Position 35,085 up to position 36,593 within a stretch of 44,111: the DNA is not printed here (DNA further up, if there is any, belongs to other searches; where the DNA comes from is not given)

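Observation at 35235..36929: Arbitrium-type peptide communication cassette (AimR-like receptor, 46-aa AimP-like pre-peptide ending DPNPGGG, downstream 53-aa ORF) on an episomal phage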

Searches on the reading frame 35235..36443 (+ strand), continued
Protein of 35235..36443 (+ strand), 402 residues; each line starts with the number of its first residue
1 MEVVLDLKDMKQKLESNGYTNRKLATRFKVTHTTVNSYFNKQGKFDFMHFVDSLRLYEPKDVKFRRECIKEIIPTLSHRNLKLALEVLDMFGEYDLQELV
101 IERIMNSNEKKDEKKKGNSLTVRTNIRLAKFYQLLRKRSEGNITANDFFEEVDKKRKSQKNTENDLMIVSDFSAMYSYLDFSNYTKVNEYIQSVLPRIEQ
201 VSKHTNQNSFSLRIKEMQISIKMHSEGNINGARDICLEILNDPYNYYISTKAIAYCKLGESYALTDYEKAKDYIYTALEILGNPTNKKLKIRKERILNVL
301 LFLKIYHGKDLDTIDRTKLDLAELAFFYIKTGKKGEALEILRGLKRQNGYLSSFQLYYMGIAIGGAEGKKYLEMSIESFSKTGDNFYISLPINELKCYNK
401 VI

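Call 33: find_homologous_proteins(query=window:35235-36443:+, max_evalue=0.00001)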
Query window:35235-36443:+ (402 aa): 142 proteins with E <= 0.00001 among 4024 candidates; the best 120 are listed.
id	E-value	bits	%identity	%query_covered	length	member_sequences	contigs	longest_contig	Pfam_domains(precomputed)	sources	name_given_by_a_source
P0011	3.6e-260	880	100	100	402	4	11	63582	PF22871.3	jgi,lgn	-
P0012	3.3e-207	706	79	99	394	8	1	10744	PF22871.3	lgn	-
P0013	3.6e-201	686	79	98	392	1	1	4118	PF22871.3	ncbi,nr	ncbi:hypothetical protein BK704_19545 [[Bacillus thuringiensis] serovar konkukian]|nr:hypothetical p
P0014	4.3e-197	673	76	99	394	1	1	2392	PF22871.3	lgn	-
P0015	6.9e-196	669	77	97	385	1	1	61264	PF22871.3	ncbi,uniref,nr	ncbi:AimR family lysis-lysogeny pheromone receptor [Bacillus bingmayongensis]|uniref:AimR family lys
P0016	6.8e-195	665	74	100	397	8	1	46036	PF22871.3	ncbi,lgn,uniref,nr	ncbi:AimR family lysis-lysogeny pheromone receptor [Bacillus cereus]|uniref:AimR family lysis-lysoge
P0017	1.9e-194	664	75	99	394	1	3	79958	PF22871.3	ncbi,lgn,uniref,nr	ncbi:AimR family lysis-lysogeny pheromone receptor [Bacillus sp. FSL W7-1294]|uniref:AimR family lys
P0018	4.5e-194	663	75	100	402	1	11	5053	PF22871.3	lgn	-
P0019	2.0e-192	657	75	100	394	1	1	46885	PF22871.3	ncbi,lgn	ncbi:TPA: AimR family lysis-lysogeny pheromone receptor [Bacillus paranthracis]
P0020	2.3e-192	657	75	99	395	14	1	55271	PF22871.3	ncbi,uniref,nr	ncbi:AimR family lysis-lysogeny pheromone receptor [Bacillus thuringiensis]|uniref:AimR family lysis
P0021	3.4e-192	657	75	100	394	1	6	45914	PF22871.3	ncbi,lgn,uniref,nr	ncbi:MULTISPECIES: AimR family lysis-lysogeny pheromone receptor [Bacillus]|uniref:AimR family lysis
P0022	4.9e-192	656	75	100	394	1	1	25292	PF22871.3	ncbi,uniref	ncbi:AimR family lysis-lysogeny pheromone receptor [Bacillus cereus group sp. BfR-BA-01382]|uniref:A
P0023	7.3e-192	655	75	100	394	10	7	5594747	PF22871.3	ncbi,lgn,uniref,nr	ncbi:AimR family lysis-lysogeny pheromone receptor [Bacillus cereus]|uniref:AimR family lysis-lysoge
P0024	9.2e-192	655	76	97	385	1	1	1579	PF22871.3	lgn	-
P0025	2.4e-191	654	75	100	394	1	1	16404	PF22871.3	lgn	-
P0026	8.4e-191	652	75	99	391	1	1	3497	PF22871.3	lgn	-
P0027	8.7e-190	649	75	99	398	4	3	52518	PF22871.3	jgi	jgi:tetratricopeptide (TPR) repeat protein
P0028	1.5e-189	648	75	99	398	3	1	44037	PF22871.3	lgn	-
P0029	2.8e-189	647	75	98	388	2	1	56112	PF22871.3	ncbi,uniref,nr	ncbi:AimR family lysis-lysogeny pheromone receptor [Bacillus thuringiensis]|uniref:AimR family lysis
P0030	8.7e-189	645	74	100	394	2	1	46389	PF22871.3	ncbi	ncbi:AimR family lysis-lysogeny pheromone receptor [Bacillus bombysepticus]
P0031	2.4e-188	644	73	100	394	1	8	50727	PF22871.3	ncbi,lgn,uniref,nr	ncbi:AimR family lysis-lysogeny pheromone receptor [Bacillus pacificus]|uniref:AimR family lysis-lys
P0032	5.0e-188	643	73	100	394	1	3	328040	PF22871.3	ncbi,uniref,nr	ncbi:AimR family lysis-lysogeny pheromone receptor [Bacillus pacificus]|uniref:AimR family lysis-lys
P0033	5.1e-188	643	76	98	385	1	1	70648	PF22871.3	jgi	-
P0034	1.3e-187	641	73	98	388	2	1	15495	PF13424.13,PF22871.3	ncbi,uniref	ncbi:AimR family lysis-lysogeny pheromone receptor [Bacillus mycoides]|uniref:AimR family lysis-lyso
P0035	4.1e-187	640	73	100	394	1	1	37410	PF22871.3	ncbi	ncbi:AimR family lysis-lysogeny pheromone receptor [Bacillus cereus]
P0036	2.4e-184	631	74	98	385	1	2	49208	PF22871.3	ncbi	-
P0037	5.0e-184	630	74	98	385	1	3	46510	PF22871.3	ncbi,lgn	-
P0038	2.5e-183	627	73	98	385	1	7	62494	PF22871.3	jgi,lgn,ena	-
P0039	1.6e-160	552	63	99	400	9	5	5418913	PF22871.3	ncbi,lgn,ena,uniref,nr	ncbi:AimR family lysis-lysogeny pheromone receptor [Bacillus cereus]|uniref:AimR family lysis-lysoge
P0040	3.7e-160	551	63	100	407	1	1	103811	PF22871.3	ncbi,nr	ncbi:hypothetical protein CON03_21760 [Bacillus cereus]|nr:hypothetical protein CON03_21760 [Bacillu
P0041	7.5e-159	547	63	99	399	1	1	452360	PF22871.3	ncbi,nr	ncbi:TPA: hypothetical protein QCY03_001544 [Bacillus tropicus]|nr:hypothetical protein [Bacillus tr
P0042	8.5e-159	547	62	99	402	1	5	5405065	PF22871.3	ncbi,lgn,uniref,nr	ncbi:AimR family lysis-lysogeny pheromone receptor [Bacillus cereus]|uniref:AimR family lysis-lysoge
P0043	9.2e-159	547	62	99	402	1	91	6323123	PF22871.3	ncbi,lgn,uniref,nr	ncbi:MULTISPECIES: AimR family lysis-lysogeny pheromone receptor [Bacillus]|uniref:Prophage helix-tu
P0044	9.4e-159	547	63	99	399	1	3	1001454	PF22871.3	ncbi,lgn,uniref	ncbi:AimR family lysis-lysogeny pheromone receptor [Bacillus tropicus]|uniref:AimR family lysis-lyso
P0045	1.0e-158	546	62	99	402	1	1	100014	PF22871.3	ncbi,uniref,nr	ncbi:AimR family lysis-lysogeny pheromone receptor [Bacillus thuringiensis]|uniref:AimR family lysis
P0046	1.3e-158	546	62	99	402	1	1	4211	PF22871.3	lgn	-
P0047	1.5e-158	546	62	99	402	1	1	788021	PF22871.3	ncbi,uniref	ncbi:AimR family lysis-lysogeny pheromone receptor [Bacillus cereus]|uniref:AimR family lysis-lysoge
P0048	1.5e-158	546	62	99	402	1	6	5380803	PF22871.3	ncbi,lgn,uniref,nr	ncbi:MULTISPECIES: AimR family lysis-lysogeny pheromone receptor [Bacillus]|uniref:AimR family lysis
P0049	1.7e-158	546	62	99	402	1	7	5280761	PF22871.3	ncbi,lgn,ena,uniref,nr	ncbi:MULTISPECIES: AimR family lysis-lysogeny pheromone receptor [Bacillus]|uniref:Prophage helix-tu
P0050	1.7e-158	546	62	99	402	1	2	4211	PF22871.3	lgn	-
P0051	1.9e-158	546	62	99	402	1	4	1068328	PF22871.3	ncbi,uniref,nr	ncbi:AimR family lysis-lysogeny pheromone receptor [Bacillus thuringiensis]|uniref:AimR family lysis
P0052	1.9e-158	546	63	99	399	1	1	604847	PF22871.3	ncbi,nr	ncbi:AimR family lysis-lysogeny pheromone receptor [Bacillus cereus]|nr:AimR family lysis-lysogeny p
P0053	2.2e-158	545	63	99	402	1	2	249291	PF22871.3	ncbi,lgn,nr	ncbi:TPA: hypothetical protein RKT18_005849 [Bacillus cereus]|nr:hypothetical protein [Bacillus cere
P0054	2.2e-158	545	62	99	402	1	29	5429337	PF22871.3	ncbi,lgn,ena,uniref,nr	ncbi:AimR family lysis-lysogeny pheromone receptor [Bacillus cereus]|uniref:Prophage helix-turn-heli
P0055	2.2e-158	545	62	99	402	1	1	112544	PF22871.3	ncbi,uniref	ncbi:AimR family lysis-lysogeny pheromone receptor [Bacillus sp. PSXD-155]|uniref:AimR family lysis-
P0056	2.4e-158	545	62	99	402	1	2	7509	PF22871.3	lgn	-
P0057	2.5e-158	545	62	99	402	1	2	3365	PF22871.3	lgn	-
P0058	2.5e-158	545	62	99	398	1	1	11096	PF22871.3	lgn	-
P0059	3.3e-158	545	62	99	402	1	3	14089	PF22871.3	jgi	-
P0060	3.4e-158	545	62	99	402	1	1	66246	PF22871.3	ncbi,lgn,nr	ncbi:TPA: hypothetical protein QC076_003494 [Bacillus cereus]|nr:hypothetical protein [Bacillus cere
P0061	3.5e-158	545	62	100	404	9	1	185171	PF22871.3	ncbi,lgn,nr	ncbi:TPA: hypothetical protein QCY30_002108 [Bacillus toyonensis]|nr:hypothetical protein [Bacillus 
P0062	3.9e-158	545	62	99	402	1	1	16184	PF22871.3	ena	-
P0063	4.3e-158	544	62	99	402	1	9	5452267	PF22871.3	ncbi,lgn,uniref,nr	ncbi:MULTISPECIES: AimR family lysis-lysogeny pheromone receptor [Bacillus]|uniref:AimR family lysis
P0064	6.1e-158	544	62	99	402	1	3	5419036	PF22871.3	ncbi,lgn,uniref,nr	ncbi:TPA: AimR family lysis-lysogeny pheromone receptor [Bacillus cereus]|uniref:Prophage helix-turn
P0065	6.3e-158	544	62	99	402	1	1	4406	PF22871.3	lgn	-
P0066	8.0e-158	543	62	99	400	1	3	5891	PF22871.3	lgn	-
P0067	8.6e-158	543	62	99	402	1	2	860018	PF22871.3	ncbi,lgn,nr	ncbi:TPA: hypothetical protein QCR55_002047 [Bacillus cereus]|nr:hypothetical protein [Bacillus cere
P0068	1.1e-157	543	62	99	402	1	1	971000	PF22871.3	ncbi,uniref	ncbi:AimR family lysis-lysogeny pheromone receptor [Bacillus cereus]|uniref:AimR family lysis-lysoge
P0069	1.3e-157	543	62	99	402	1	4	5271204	PF22871.3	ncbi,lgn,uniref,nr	ncbi:AimR family lysis-lysogeny pheromone receptor [Bacillus cereus]|uniref:AimR family lysis-lysoge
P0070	1.3e-157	543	62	99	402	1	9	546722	PF22871.3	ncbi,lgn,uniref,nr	ncbi:hypothetical protein IBT50_13890 [Bacillus sp. S70]|uniref:AimR family lysis-lysogeny pheromone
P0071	2.4e-157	542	62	99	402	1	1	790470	PF22871.3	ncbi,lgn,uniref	ncbi:AimR family lysis-lysogeny pheromone receptor [Bacillus thuringiensis]|uniref:AimR family lysis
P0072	2.8e-157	542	62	99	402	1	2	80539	PF22871.3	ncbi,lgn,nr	ncbi:TPA: hypothetical protein QCX99_002457 [Bacillus thuringiensis]|nr:hypothetical protein [Bacill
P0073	3.0e-157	542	62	99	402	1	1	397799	PF22871.3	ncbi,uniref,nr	ncbi:hypothetical protein DN401_02000 [Bacillus sp. BF2-3]|uniref:AimR family lysis-lysogeny pheromo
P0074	3.2e-157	541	63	99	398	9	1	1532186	PF22871.3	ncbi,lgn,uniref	ncbi:AimR family lysis-lysogeny pheromone receptor [Bacillus wiedmannii]|uniref:AimR family lysis-ly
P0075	4.0e-157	541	62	99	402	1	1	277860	PF22871.3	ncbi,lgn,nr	ncbi:TPA: hypothetical protein RY883_002941 [Bacillus cereus]|nr:hypothetical protein [Bacillus cere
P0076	5.1e-157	541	62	99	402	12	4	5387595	PF22871.3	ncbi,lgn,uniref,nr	ncbi:AimR family lysis-lysogeny pheromone receptor [Bacillus cereus]|uniref:AimR family lysis-lysoge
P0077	6.3e-157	541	62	99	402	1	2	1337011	PF22871.3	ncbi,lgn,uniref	ncbi:AimR family lysis-lysogeny pheromone receptor [Bacillus cereus group sp. MYBK220-1]|uniref:AimR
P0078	7.2e-157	540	61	100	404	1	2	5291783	PF22871.3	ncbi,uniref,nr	ncbi:hypothetical protein MCCC1A01412_22605 [Bacillus anthracis]|uniref:AimR family lysis-lysogeny p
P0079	7.7e-157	540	61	99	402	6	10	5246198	PF22871.3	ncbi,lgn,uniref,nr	ncbi:hypothetical protein CBR59_22000 [Bacillus thuringiensis]|uniref:AimR family lysis-lysogeny phe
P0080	1.0e-156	540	61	99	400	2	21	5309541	PF22871.3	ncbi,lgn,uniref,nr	ncbi:AimR family lysis-lysogeny pheromone receptor [Bacillus cereus]|uniref:Prophage helix-turn-heli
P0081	1.4e-156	539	62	99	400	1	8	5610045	PF22871.3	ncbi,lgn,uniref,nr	ncbi:AimR family lysis-lysogeny pheromone receptor [Bacillus thuringiensis]|uniref:Prophage helix-tu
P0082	1.9e-156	539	62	99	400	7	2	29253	PF22871.3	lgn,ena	-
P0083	2.0e-156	539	62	99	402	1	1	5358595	PF22871.3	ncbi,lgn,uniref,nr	ncbi:Prophage helix-turn-helix protein [Bacillus cereus]|uniref:AimR family lysis-lysogeny pheromone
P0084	2.3e-156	539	62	99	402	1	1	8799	PF22871.3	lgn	-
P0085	2.7e-156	538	61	100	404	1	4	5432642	PF22871.3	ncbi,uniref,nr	ncbi:AimR family lysis-lysogeny pheromone receptor [Bacillus cereus]|uniref:AimR family lysis-lysoge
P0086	3.4e-156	538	62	99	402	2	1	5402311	PF22871.3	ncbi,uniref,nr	ncbi:AimR family lysis-lysogeny pheromone receptor [Bacillus thuringiensis]|uniref:AimR family lysis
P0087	4.6e-156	538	61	99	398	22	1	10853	PF22871.3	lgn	-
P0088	4.6e-156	538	63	98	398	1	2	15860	PF22871.3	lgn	-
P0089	1.1e-155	536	62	99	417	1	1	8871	PF22871.3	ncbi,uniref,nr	ncbi:AimR family lysis-lysogeny pheromone receptor [Bacillus sp. AFS075034]|uniref:AimR family lysis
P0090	1.2e-155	536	61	100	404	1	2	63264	PF22871.3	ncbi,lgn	ncbi:TPA: AimR family lysis-lysogeny pheromone receptor [Bacillus cereus]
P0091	1.3e-155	536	62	97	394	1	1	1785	PF22871.3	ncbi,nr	ncbi:AimR family lysis-lysogeny pheromone receptor, partial [Bacillus thuringiensis]|nr:AimR family 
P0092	2.3e-155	535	62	99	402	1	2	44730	PF22871.3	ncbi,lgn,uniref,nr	ncbi:AimR family lysis-lysogeny pheromone receptor [Bacillus wiedmannii]|uniref:AimR family lysis-ly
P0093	6.5e-155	534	60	99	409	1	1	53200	PF22871.3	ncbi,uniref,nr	ncbi:AimR family lysis-lysogeny pheromone receptor [Bacillus wiedmannii]|uniref:AimR family lysis-ly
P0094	8.2e-155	534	62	97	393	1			PF22871.3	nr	nr:AimR family lysis-lysogeny pheromone receptor [Bacillus thuringiensis]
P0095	1.1e-154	533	61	100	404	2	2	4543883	PF22871.3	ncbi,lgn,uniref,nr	ncbi:hypothetical protein IGW_02776 [Bacillus cereus ISP3191]|uniref:AimR family lysis-lysogeny pher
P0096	1.6e-154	533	61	99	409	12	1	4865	PF22871.3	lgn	-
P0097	1.7e-154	533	63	98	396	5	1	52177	PF22871.3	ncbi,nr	ncbi:hypothetical protein COF42_16980 [Bacillus wiedmannii]|nr:AimR family lysis-lysogeny pheromone 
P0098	1.9e-154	532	61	98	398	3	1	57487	PF22871.3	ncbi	-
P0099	2.2e-154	532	62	97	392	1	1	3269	PF22871.3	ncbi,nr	ncbi:AimR family lysis-lysogeny pheromone receptor, partial [Bacillus cereus]|nr:AimR family lysis-l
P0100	2.3e-154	532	61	99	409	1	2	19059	PF22871.3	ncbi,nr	ncbi:hypothetical protein COD67_07005 [Bacillus cereus]|nr:hypothetical protein COI89_14070 [Bacillu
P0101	3.0e-154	532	61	99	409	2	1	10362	PF22871.3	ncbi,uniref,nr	ncbi:AimR family lysis-lysogeny pheromone receptor [Bacillus sp. SM-B1]|uniref:AimR family lysis-lys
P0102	3.4e-154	532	60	99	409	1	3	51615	PF22871.3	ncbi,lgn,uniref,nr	ncbi:hypothetical protein FO499_17225 [Bacillus anthracis]|uniref:AimR family lysis-lysogeny pheromo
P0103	3.6e-154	531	62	97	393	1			PF22871.3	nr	nr:AimR family lysis-lysogeny pheromone receptor [Bacillus thuringiensis]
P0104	8.6e-154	530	61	99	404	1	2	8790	PF22871.3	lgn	-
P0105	1.0e-153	530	61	98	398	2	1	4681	PF22871.3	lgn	-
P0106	1.1e-153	530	62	97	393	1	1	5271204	PF22871.3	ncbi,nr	ncbi:Prophage helix-turn-helix protein [Bacillus cereus]|nr:Prophage helix-turn-helix protein [Bacil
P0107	2.4e-153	529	59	99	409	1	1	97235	PF22871.3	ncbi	ncbi:AimR family lysis-lysogeny pheromone receptor [Bacillus cereus]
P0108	3.9e-153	528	59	99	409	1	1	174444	PF22871.3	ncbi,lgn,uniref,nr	ncbi:hypothetical protein SAMN04487919_11324 [Bacillus sp. ok061]|uniref:AimR family lysis-lysogeny 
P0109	4.1e-153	528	62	98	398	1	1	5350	PF22871.3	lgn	-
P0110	7.4e-153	527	62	99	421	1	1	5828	PF22871.3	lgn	-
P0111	7.9e-153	527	62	98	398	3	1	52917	PF22871.3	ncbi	ncbi:AimR family lysis-lysogeny pheromone receptor [Bacillus mycoides]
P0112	7.2e-152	524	61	99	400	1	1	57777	PF22871.3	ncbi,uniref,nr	ncbi:AimR family lysis-lysogeny pheromone receptor [Bacillus cereus]|uniref:AimR family lysis-lysoge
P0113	2.8e-151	522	61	99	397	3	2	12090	PF22871.3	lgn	-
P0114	4.1e-151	521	59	99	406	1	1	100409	PF22871.3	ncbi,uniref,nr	ncbi:hypothetical protein CN980_18855 [Bacillus cereus]|uniref:Prophage helix-turn-helix protein n=1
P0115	5.2e-151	521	61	98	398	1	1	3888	PF22871.3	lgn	-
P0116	6.3e-151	521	61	98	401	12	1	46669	PF22871.3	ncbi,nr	ncbi:hypothetical protein EXW39_28025 (plasmid) [Bacillus mycoides]|nr:AimR family lysis-lysogeny ph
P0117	1.1e-150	520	61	97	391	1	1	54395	PF22871.3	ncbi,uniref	ncbi:AimR family lysis-lysogeny pheromone receptor [Bacillus pfraonensis]|uniref:AimR family lysis-l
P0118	1.1e-150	520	61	97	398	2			PF22871.3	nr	nr:AimR family lysis-lysogeny pheromone receptor [Bacillus sp. TL12]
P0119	2.4e-150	519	61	97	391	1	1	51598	PF22871.3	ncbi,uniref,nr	ncbi:AimR family lysis-lysogeny pheromone receptor [Bacillus toyonensis]|uniref:AimR family lysis-ly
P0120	3.1e-150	518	60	98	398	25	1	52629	PF22871.3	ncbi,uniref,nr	ncbi:AimR-like quorum sensing transcription regulator [Bacillus phage 0105phi7-2]|uniref:AimR-like q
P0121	4.5e-150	518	60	99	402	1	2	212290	PF22871.3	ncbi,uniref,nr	ncbi:TPA: hypothetical protein ROY13_004400 [Bacillus cereus]|uniref:AimR family lysis-lysogeny pher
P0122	8.3e-150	517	63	97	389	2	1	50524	PF22871.3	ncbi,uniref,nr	ncbi:AimR family lysis-lysogeny pheromone receptor [Bacillus cereus]|uniref:AimR family lysis-lysoge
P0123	9.0e-150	517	59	99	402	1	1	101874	PF22871.3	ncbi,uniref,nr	ncbi:AimR family lysis-lysogeny pheromone receptor [Bacillus cereus]|uniref:AimR family lysis-lysoge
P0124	1.4e-149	516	59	99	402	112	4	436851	PF22871.3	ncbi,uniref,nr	ncbi:hypothetical protein COC60_15340 [Bacillus thuringiensis]|uniref:AimR family lysis-lysogeny phe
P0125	6.6e-149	514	59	99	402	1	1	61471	PF22871.3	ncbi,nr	ncbi:AimR family lysis-lysogeny pheromone receptor [Bacillus cereus]|nr:AimR family lysis-lysogeny p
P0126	6.7e-149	514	59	99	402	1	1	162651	PF22871.3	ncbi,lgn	ncbi:TPA: AimR family lysis-lysogeny pheromone receptor [Bacillus cereus]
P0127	1.4e-148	513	58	99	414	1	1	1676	PF22871.3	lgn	-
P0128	1.5e-147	510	59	97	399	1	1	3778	PF22871.3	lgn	-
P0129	2.3e-147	509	59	98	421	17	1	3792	PF22871.3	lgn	-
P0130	4.6e-146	505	58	99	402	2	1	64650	PF22871.3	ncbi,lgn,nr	ncbi:AimR family lysis-lysogeny pheromone receptor [Bacillus cereus]|nr:AimR family lysis-lysogeny p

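Call 34: get_annotated_region(hit=H45, flank=2500)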
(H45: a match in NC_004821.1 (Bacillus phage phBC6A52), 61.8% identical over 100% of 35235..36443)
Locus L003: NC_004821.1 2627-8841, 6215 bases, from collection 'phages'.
description: Bacillus prophage phBC6A52, complete genome.
organism: Bacillus phage phBC6A52 (NCBI taxid 225726)
taxonomy: Viruses; Duplodnaviria; Heunggongvirae; Uroviricota; Caudoviricetes
host: Bacillus cereus; source: -; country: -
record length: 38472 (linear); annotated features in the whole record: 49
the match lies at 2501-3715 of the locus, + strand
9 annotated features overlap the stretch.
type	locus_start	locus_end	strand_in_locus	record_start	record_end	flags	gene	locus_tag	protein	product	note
CDS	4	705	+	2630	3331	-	-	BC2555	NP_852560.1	hypothetical protein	-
CDS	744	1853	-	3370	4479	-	-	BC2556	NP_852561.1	DNA integration/recombination/invertion protein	-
CDS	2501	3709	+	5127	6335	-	-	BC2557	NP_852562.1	helix-turn-helix protein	-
CDS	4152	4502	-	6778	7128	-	-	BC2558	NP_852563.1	Transcriptional regulator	-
CDS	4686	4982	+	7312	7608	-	-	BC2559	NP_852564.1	hypothetical protein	-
CDS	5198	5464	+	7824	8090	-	-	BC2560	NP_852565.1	hypothetical protein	-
CDS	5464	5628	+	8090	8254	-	-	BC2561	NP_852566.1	hypothetical protein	-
CDS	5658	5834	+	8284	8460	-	-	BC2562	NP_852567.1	hypothetical protein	-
CDS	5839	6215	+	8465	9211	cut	-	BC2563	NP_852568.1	replication protein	-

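Call 35: get_annotated_region(hit=H48, flank=2500)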
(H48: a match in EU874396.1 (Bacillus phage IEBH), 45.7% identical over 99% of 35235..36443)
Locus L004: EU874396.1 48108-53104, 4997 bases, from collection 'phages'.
description: Bacillus phage IEBH, complete genome.
organism: Bacillus phage IEBH (NCBI taxid 2884422)
taxonomy: Viruses; Duplodnaviria; Heunggongvirae; Uroviricota; Caudoviricetes; Cecivirus; Cecivirus IEBH
host: Bacillus thuringiensis; source: -; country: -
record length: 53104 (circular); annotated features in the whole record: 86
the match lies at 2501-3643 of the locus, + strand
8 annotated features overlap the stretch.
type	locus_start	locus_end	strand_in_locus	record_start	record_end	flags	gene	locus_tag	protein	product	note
CDS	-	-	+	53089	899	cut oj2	-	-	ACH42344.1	hypothetical protein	-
CDS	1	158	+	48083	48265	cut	-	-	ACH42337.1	ABC transporter, permease protein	-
CDS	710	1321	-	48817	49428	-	-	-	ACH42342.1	hypothetical protein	-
CDS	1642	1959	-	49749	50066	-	-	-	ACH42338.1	prophage repressor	HTH-XRE superfamily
CDS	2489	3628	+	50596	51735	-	-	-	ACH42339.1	helix-turn-helix protein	potential repressor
CDS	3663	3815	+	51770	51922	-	-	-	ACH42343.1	hypothetical protein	-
CDS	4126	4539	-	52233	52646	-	-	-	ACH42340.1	helix-turn-helix domain protein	HTH-XRE superfamily; potential repressor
CDS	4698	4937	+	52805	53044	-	-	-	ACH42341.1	helix-turn-helix domain protein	HTH-XRE superfamily; potential repressor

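Call 36: get_annotated_region(hit=H44, flank=2500)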
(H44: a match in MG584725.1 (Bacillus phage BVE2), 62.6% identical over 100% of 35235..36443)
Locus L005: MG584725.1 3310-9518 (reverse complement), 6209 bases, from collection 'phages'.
description: Bacillus phage BVE2, complete genome.
organism: Bacillus phage BVE2 (NCBI taxid 2059851)
taxonomy: Viruses; Duplodnaviria; Heunggongvirae; Uroviricota; Caudoviricetes
host: Bacillus cereus N1; source: Southwest Indian Ocean; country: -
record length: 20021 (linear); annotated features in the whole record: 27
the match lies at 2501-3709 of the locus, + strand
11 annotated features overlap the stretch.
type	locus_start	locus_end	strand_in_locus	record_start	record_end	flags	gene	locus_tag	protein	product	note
CDS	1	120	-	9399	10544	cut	-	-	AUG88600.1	integrase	-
CDS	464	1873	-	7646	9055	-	-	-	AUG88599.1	hypothetical protein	-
CDS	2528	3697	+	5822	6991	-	-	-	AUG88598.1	hypothetical protein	-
CDS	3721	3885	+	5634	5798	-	-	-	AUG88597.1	hypothetical protein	-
CDS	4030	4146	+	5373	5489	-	-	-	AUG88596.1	hypothetical protein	-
CDS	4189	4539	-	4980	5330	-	-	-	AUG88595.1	XRE family transcriptional regulator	-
CDS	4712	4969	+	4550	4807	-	-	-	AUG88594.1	DNA-binding protein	-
CDS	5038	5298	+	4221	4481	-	-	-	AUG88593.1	hypothetical protein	-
CDS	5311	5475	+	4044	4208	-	-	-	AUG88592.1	hypothetical protein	-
CDS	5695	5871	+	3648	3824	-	-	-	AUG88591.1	hypothetical protein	-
CDS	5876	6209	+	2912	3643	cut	-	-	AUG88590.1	DnaD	DnaD and phage-associated domain-containing protein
